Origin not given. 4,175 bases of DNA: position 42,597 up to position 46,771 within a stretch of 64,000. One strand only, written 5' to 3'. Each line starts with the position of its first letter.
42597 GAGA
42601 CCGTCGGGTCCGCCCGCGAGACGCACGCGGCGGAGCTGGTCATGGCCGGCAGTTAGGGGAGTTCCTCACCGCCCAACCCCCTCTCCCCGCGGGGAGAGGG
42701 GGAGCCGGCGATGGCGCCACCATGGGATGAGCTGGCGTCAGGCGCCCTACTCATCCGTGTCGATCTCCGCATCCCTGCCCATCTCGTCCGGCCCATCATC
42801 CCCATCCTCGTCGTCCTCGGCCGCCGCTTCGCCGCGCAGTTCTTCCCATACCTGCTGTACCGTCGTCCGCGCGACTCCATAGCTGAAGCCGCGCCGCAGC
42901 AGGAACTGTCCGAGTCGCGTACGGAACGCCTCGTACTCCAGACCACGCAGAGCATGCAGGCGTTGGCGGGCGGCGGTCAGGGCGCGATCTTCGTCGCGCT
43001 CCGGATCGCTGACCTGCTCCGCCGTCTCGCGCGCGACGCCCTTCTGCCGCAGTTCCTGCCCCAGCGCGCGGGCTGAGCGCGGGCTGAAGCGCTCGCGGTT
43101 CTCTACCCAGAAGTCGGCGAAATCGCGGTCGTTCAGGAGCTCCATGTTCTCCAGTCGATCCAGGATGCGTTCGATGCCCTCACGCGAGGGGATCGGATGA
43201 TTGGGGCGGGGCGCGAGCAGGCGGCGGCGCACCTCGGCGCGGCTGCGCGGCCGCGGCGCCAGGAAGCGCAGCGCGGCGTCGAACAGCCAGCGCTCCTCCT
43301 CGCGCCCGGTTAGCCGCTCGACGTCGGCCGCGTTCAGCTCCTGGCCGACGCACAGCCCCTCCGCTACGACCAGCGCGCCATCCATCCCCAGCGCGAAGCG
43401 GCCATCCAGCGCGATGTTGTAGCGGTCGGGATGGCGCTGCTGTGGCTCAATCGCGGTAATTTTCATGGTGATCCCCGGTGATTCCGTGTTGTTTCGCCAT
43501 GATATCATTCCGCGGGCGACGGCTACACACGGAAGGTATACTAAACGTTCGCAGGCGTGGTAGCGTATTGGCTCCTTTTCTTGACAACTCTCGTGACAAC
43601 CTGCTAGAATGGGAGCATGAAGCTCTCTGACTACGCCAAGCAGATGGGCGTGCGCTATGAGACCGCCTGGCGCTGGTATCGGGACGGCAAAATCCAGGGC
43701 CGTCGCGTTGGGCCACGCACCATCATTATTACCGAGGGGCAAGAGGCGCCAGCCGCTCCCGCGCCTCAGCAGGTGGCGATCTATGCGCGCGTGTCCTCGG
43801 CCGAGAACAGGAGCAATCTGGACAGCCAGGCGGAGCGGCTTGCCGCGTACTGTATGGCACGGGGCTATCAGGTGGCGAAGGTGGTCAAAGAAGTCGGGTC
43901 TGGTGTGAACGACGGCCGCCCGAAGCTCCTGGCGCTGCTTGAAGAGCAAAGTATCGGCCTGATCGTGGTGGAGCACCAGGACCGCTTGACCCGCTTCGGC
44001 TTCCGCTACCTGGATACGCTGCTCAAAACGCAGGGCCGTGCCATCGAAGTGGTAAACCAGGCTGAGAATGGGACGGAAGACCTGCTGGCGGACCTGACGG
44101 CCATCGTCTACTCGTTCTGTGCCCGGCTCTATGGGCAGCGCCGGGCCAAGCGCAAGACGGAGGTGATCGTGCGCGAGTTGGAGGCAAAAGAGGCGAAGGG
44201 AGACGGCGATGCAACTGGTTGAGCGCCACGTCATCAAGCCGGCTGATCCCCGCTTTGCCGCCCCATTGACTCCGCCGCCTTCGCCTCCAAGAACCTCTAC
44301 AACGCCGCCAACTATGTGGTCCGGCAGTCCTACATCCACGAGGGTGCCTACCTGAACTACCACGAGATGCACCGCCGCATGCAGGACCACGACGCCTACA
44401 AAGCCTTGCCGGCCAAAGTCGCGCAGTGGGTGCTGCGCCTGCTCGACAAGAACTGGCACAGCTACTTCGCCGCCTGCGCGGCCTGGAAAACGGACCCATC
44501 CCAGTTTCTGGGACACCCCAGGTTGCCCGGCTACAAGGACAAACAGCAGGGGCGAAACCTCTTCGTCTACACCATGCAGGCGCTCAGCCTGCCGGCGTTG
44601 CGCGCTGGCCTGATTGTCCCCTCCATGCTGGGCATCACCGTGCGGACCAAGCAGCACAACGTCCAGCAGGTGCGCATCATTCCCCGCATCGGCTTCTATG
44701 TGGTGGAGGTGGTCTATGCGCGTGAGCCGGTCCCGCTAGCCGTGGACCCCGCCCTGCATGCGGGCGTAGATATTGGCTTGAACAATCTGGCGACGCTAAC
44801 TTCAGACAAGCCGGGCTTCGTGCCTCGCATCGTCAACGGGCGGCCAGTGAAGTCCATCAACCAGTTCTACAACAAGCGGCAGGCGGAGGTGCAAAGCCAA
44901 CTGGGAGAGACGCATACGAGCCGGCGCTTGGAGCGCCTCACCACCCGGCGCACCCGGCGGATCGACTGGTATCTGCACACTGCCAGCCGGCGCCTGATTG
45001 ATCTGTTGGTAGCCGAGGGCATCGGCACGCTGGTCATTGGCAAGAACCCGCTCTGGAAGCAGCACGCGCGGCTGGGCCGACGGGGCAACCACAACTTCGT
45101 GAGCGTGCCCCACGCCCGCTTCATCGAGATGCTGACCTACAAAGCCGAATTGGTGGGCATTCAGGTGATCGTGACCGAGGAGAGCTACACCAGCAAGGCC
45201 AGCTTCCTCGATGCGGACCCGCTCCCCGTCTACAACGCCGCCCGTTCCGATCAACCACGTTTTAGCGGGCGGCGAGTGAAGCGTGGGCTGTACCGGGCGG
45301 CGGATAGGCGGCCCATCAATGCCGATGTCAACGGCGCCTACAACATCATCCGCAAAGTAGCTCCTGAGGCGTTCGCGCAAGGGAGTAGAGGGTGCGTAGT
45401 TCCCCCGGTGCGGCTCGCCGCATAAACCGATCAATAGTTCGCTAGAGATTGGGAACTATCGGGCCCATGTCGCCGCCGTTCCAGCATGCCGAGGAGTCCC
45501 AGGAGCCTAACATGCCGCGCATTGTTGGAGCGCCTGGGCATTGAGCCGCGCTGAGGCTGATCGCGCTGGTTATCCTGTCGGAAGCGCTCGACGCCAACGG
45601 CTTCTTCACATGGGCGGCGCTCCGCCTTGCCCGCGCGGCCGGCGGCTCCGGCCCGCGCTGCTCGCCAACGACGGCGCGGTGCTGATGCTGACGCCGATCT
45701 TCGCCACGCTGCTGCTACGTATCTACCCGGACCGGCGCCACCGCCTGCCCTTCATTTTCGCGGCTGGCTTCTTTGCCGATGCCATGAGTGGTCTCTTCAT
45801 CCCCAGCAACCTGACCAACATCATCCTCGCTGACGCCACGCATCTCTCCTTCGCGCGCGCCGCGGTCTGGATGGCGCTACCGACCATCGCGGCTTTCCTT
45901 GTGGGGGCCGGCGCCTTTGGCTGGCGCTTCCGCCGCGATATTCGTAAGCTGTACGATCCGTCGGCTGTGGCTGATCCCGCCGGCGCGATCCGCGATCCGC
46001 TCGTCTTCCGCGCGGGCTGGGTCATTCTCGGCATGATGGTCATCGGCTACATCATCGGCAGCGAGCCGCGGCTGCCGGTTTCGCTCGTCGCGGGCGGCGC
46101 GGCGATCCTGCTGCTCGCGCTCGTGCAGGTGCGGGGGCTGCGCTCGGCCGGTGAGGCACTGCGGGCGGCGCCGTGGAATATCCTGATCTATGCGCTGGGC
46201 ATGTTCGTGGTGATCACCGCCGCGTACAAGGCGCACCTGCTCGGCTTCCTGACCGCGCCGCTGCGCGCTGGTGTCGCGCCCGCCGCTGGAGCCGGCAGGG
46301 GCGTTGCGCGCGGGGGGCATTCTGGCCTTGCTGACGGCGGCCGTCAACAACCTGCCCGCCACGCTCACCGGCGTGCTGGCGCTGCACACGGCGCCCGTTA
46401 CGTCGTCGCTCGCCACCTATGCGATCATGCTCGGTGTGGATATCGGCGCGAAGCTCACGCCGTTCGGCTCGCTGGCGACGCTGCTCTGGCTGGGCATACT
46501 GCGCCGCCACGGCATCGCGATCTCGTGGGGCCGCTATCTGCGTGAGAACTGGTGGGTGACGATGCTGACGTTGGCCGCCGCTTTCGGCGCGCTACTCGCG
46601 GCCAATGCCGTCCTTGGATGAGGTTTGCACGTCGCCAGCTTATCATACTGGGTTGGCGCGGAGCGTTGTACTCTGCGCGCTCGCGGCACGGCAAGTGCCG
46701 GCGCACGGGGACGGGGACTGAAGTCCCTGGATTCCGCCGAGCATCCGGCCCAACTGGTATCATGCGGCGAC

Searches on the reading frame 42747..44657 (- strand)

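Call 27: search_protein_families(library=pfam, proteins=[window:42747-44657:-], max_evalue=0.001)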
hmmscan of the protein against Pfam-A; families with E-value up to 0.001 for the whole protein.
window:42747-44657:- (636 aa): 3 families
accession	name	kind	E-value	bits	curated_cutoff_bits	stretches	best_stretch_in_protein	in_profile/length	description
PF02631.22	RecX_HTH2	-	2.9e-10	40.7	26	1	509-549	1-41/42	RecX, second three-helix domain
PF21982.2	RecX_HTH1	-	1.8e-09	37.9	26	1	459-481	2-24/40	RecX, first three-helix domain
PF21981.2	RecX_HTH3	-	2.1e-07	31.4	26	1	555-597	2-45/48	RecX, third three-helix domain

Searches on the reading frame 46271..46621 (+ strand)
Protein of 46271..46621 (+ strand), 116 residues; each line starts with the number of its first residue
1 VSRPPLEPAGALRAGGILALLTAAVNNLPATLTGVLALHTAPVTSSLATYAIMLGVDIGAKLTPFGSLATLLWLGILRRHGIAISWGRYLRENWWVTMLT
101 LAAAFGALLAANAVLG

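Call 79: search_protein_families(library=pfam, proteins=[window:46271-46621:+], max_evalue=0.01)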
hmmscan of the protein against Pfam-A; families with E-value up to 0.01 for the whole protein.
window:46271-46621:+ (116 aa): 1 family
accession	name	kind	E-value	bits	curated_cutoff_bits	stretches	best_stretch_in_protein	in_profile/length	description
PF02040.21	ArsB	-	7.1e-16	59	22.2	1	9-103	317-414/423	Arsenical pump membrane protein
